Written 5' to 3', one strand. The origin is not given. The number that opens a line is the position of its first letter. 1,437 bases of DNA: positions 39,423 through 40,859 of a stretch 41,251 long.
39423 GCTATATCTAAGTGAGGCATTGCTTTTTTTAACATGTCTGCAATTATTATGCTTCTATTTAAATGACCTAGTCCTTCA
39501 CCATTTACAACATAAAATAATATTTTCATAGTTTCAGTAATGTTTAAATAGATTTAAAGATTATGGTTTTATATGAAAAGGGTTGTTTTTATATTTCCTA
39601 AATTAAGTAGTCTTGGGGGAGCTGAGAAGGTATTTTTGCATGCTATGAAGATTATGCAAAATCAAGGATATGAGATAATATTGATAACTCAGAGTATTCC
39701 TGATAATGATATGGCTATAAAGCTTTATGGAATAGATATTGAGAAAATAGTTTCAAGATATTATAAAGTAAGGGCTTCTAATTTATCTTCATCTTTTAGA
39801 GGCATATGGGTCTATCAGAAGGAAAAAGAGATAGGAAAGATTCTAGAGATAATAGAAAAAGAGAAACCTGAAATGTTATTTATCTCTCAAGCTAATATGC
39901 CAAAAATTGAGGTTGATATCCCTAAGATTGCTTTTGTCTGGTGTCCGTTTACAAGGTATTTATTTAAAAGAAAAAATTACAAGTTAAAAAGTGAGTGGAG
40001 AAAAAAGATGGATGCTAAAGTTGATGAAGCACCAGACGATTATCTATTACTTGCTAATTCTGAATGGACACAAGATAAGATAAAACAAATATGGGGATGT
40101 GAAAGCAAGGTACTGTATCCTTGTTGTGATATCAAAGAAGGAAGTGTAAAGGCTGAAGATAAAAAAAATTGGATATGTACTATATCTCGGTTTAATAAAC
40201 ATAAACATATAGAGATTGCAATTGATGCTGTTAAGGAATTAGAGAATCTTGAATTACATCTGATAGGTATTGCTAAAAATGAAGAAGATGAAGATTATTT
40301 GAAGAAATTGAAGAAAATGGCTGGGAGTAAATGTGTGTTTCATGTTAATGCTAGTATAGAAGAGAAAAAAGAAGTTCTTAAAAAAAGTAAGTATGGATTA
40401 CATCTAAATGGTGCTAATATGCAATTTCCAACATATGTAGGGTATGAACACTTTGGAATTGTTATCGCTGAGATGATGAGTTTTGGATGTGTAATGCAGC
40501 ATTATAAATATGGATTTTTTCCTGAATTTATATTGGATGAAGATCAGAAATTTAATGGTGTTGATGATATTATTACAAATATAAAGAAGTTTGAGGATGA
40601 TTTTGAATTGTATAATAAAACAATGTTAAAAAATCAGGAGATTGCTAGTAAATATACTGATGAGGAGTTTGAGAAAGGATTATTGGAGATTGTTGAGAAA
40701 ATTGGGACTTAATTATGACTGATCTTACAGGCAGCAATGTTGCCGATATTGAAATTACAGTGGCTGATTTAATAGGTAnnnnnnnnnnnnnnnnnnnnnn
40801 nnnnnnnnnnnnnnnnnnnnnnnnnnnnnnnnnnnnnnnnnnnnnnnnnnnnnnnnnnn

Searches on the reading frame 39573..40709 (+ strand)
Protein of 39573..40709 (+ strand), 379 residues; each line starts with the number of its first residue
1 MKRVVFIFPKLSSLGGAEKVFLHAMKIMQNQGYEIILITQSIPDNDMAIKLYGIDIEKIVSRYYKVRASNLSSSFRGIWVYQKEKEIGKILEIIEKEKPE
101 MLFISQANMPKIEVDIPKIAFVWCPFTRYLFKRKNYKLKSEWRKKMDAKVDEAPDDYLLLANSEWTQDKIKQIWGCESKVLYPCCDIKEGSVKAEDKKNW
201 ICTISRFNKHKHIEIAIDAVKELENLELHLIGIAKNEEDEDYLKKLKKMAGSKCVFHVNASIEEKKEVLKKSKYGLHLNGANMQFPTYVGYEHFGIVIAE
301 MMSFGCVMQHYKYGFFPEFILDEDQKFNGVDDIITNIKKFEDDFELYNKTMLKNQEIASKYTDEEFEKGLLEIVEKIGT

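Call 40: find_encoding_contigs(protein=window:39573-40709:+, flank=10000, max_places=1)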
Protein window:39573-40709:+ (379 aa): 5 contigs read that carry it; 1 place shown.
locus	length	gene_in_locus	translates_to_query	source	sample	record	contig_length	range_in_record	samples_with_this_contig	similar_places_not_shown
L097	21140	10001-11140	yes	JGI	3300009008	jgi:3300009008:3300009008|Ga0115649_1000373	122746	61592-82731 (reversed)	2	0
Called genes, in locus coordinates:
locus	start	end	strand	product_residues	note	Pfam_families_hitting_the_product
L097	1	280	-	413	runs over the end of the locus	PF04055:Radical_SAM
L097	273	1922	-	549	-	PF02543:Carbam_trans_N, PF22521:HypF_C_2 (weak), PF16861:Carbam_trans_C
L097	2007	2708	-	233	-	PF00535:Glycos_transf_2, PF10111:Glyco_tranf_2_2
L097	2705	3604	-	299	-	PF01073:3Beta_HSD, PF01370:Epimerase, PF02719:Polysacc_synt_2, PF04321:RmlD_sub_bind, PF13460:NAD_binding_10, PF16363:GDP_Man_Dehyd, PF07993:NAD_binding_4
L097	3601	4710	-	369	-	PF01041:DegT_DnrJ_EryC1, PF00266:Aminotran_5 (weak), PF01053:Cys_Met_Meta_PP (weak), PF01212:Beta_elim_lyase (faint)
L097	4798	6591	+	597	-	-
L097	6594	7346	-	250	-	PF04055:Radical_SAM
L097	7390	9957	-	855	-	PF13528:Glyco_trans_1_3 (faint), PF04101:Glyco_tran_28_C, PF04055:Radical_SAM, PF13353:Fer4_12 (faint), PF04055:Radical_SAM, PF13186:SPASM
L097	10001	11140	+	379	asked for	PF00534:Glycos_transf_1, PF13692:Glyco_trans_1_4 (faint)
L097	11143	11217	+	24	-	-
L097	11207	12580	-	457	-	PF13231:PMT_2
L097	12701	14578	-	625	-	PF04055:Radical_SAM, PF13353:Fer4_12, PF13641:Glyco_tranf_2_3, PF00535:Glycos_transf_2, PF10111:Glyco_tranf_2_2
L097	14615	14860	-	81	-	-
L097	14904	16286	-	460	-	PF04055:Radical_SAM, PF13353:Fer4_12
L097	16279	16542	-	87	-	-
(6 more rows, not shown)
